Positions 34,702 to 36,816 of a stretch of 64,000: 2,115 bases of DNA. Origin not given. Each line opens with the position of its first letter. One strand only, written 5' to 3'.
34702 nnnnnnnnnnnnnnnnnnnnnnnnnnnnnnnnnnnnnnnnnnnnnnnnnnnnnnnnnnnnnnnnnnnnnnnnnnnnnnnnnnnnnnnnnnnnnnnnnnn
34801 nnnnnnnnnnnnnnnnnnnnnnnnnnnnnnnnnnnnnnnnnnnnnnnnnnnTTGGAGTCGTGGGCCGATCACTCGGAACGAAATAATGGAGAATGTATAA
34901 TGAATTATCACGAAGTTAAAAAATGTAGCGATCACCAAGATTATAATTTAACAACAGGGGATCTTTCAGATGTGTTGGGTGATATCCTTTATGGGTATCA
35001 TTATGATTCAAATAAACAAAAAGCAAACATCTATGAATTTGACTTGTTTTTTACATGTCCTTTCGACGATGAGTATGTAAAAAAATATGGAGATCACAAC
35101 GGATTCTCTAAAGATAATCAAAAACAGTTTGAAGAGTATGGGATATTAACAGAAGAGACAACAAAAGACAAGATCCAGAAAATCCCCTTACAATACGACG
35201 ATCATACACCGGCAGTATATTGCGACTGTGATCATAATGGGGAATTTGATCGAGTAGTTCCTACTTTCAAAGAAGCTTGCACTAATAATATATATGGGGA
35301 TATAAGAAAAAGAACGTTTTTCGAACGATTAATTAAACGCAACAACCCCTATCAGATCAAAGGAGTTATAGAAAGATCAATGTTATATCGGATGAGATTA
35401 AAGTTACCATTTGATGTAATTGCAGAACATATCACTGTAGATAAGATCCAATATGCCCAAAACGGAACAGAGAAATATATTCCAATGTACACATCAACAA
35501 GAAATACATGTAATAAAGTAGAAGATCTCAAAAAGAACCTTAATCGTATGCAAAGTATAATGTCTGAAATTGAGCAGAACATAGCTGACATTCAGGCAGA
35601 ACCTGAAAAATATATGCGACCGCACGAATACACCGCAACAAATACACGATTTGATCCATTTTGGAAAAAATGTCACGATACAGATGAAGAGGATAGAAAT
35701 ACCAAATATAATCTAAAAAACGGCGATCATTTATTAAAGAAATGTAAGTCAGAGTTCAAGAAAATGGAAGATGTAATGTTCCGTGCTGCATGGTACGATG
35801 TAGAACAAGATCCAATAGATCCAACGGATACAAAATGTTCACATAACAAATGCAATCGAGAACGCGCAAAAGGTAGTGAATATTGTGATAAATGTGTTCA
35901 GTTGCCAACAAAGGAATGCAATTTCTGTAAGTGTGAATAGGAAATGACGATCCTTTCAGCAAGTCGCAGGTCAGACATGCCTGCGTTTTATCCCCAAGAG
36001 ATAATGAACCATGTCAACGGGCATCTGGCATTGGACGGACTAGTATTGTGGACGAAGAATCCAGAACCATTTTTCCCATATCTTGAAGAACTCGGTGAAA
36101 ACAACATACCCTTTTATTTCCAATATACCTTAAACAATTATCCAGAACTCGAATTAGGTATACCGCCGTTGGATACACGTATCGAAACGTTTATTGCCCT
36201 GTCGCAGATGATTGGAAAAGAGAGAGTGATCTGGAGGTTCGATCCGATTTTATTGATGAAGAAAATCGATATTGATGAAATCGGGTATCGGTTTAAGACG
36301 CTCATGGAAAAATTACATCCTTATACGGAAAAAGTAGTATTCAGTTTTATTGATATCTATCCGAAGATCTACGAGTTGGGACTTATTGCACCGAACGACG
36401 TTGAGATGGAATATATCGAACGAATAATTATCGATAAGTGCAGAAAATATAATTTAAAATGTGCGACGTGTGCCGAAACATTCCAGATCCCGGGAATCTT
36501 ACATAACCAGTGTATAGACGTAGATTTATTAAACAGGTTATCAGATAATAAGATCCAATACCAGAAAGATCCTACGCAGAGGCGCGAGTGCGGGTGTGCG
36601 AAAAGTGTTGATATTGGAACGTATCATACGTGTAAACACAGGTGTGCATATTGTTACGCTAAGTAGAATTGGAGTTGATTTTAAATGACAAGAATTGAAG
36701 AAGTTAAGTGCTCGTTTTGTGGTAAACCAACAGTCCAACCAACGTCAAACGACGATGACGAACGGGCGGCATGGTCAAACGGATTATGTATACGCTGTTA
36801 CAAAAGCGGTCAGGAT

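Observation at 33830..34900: HNH endonuclease fused to an Rnl2-type RNA ligase, in a genome that also carries a metallophosphoesterase and the tRNA array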

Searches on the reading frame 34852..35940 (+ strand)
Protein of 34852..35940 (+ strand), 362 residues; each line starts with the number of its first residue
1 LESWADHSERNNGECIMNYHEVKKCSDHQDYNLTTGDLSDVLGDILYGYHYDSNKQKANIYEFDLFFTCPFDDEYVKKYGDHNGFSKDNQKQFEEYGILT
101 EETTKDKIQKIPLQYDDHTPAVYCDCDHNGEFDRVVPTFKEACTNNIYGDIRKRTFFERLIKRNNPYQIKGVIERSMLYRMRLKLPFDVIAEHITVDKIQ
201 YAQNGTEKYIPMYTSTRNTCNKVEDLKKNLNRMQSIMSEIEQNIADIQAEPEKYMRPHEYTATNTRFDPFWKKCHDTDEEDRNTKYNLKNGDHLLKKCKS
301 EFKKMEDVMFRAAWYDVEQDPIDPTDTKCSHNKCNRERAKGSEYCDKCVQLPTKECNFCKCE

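Call 4: search_protein_families(library=pfam, proteins=[window:34852-35940:+], max_evalue=0.1)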
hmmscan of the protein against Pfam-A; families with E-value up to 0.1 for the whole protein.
window:34852-35940:+ (362 aa): 0 families

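Call 5: search_protein_families(library=phrogs, proteins=[window:34852-35940:+], max_evalue=0.01)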
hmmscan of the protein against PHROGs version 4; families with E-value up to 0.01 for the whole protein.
window:34852-35940:+ (362 aa): 0 families

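Call 8: search_protein_families(library=ncbifam, proteins=[window:34852-35940:+], max_evalue=0.1)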
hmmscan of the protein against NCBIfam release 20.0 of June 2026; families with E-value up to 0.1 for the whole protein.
window:34852-35940:+ (362 aa): 3 families
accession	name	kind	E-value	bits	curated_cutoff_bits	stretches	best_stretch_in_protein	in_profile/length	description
TIGR02168.1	SMC_prok_B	equivalog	0.034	11.8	567.35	1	217-304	175-264/1181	chromosome segregation protein SMC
NF045487.1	ASRP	equivalog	0.05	12.2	300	1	214-308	138-233/593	archaea-specific SMC-related protein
TIGR00030.1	S21p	equivalog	0.097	12.5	28.95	0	128-159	6-39/58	30S ribosomal protein S21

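Call 77: find_homologous_proteins(query=window:34900-35937:+, max_evalue=0.001)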
Query window:34900-35937:+ (346 aa): 11 proteins with E <= 0.001 among 385 candidates.
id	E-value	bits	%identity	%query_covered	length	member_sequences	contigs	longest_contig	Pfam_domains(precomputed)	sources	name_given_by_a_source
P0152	1.3e-240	816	100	100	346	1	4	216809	-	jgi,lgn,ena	jgi:hypothetical protein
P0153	1.2e-93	333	50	99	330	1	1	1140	-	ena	-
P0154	2.5e-88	315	45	99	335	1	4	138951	-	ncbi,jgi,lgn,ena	ncbi:MAG: hypothetical protein WCX79_00485 [Candidatus Paceibacterota bacterium]|jgi:hypothetical pr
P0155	1.1e-64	237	38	99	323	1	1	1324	-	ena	-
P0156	4.4e-62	229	37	99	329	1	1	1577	-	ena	-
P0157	3.1e-60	223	37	99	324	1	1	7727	-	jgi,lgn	jgi:hypothetical protein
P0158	1.4e-57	214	37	99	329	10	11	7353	-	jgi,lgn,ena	-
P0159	3.4e-57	213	37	99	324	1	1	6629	-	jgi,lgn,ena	-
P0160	6.5e-57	212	36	99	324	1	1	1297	-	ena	-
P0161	5.2e-52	196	35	99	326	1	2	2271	-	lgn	-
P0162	8.4e-36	142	34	96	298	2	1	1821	-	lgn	-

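Call 79: find_encoding_contigs(protein=P0154, flank=8000, max_places=2)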
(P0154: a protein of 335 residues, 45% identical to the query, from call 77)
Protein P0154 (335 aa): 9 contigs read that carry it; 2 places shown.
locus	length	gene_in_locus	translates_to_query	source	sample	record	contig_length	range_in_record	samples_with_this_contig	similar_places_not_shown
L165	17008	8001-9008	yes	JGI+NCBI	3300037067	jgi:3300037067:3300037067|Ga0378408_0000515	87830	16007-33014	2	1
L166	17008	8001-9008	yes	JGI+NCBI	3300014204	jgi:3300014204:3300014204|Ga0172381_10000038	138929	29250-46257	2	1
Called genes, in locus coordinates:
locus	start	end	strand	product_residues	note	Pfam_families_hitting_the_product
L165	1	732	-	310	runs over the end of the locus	-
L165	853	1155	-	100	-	-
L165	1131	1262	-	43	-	-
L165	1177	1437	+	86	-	-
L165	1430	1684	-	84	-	-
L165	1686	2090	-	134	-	-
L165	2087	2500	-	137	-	-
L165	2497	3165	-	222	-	-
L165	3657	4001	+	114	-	-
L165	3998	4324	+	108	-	-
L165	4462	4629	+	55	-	-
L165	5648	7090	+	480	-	PF02867:Ribonuc_red_lgC, PF12637:TSCPD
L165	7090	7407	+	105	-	-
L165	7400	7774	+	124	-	PF14354:Lar_restr_allev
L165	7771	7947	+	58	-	-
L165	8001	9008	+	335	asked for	-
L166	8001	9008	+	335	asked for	-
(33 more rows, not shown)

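Call 80: find_encoding_contigs(protein=P0157, flank=8000, max_places=1)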
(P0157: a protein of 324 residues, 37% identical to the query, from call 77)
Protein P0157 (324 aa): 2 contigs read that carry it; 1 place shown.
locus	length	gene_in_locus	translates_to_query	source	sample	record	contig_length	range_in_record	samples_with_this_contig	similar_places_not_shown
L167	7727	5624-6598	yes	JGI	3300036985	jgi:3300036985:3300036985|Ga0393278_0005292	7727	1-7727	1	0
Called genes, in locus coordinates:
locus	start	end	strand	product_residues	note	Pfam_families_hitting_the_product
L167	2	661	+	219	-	?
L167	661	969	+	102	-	-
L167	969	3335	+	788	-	PF01555:N6_N4_Mtase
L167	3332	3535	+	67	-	-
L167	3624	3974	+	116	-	-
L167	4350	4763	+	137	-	PF01555:N6_N4_Mtase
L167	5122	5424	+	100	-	-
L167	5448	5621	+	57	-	-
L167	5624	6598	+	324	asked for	-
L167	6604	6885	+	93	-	-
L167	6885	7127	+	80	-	-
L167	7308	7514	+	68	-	-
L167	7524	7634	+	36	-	-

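Call 91: search_protein_families(library=padloc, proteins=[window:34900-35937:+], max_evalue=0.01)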
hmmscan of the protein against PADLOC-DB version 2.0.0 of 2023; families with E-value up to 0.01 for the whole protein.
window:34900-35937:+ (346 aa): 1 family
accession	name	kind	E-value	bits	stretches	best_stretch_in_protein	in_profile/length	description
PDLC02740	PbeC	-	0.0029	14.5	1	174-297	349-470/648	PbeC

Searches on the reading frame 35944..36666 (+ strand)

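Call 4: search_protein_families(library=pfam, proteins=[window:35944-36666:+], max_evalue=0.1)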
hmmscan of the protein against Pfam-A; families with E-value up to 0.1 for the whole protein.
window:35944-36666:+ (240 aa): 1 family
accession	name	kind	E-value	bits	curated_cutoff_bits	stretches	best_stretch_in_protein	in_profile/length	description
PF08902.16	DUF1848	-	1.2e-69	235.5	30.5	2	30-239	48-262/262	Domain of unknown function (DUF1848)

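Call 5: search_protein_families(library=phrogs, proteins=[window:35944-36666:+], max_evalue=0.01)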
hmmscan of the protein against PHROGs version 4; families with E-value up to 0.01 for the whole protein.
window:35944-36666:+ (240 aa): 0 families

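Call 8: search_protein_families(library=ncbifam, proteins=[window:35944-36666:+], max_evalue=0.1)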
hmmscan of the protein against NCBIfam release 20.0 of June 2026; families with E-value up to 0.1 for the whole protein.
window:35944-36666:+ (240 aa): 1 family
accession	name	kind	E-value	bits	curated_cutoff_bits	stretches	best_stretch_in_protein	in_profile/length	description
NF033668.1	rSAM_PA0069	hypoth_equivalog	0.081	11.9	360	0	223-240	60-77/348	PA0069 family radical SAM protein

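Call 91: search_protein_families(library=padloc, proteins=[window:35944-36663:+], max_evalue=0.01)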
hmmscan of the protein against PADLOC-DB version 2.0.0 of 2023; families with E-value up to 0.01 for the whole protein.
window:35944-36663:+ (240 aa): 1 family
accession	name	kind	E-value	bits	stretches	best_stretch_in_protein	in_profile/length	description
PDLC03815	RTasDUF1848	-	2.8e-50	169.4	1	3-239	2-238/242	DRT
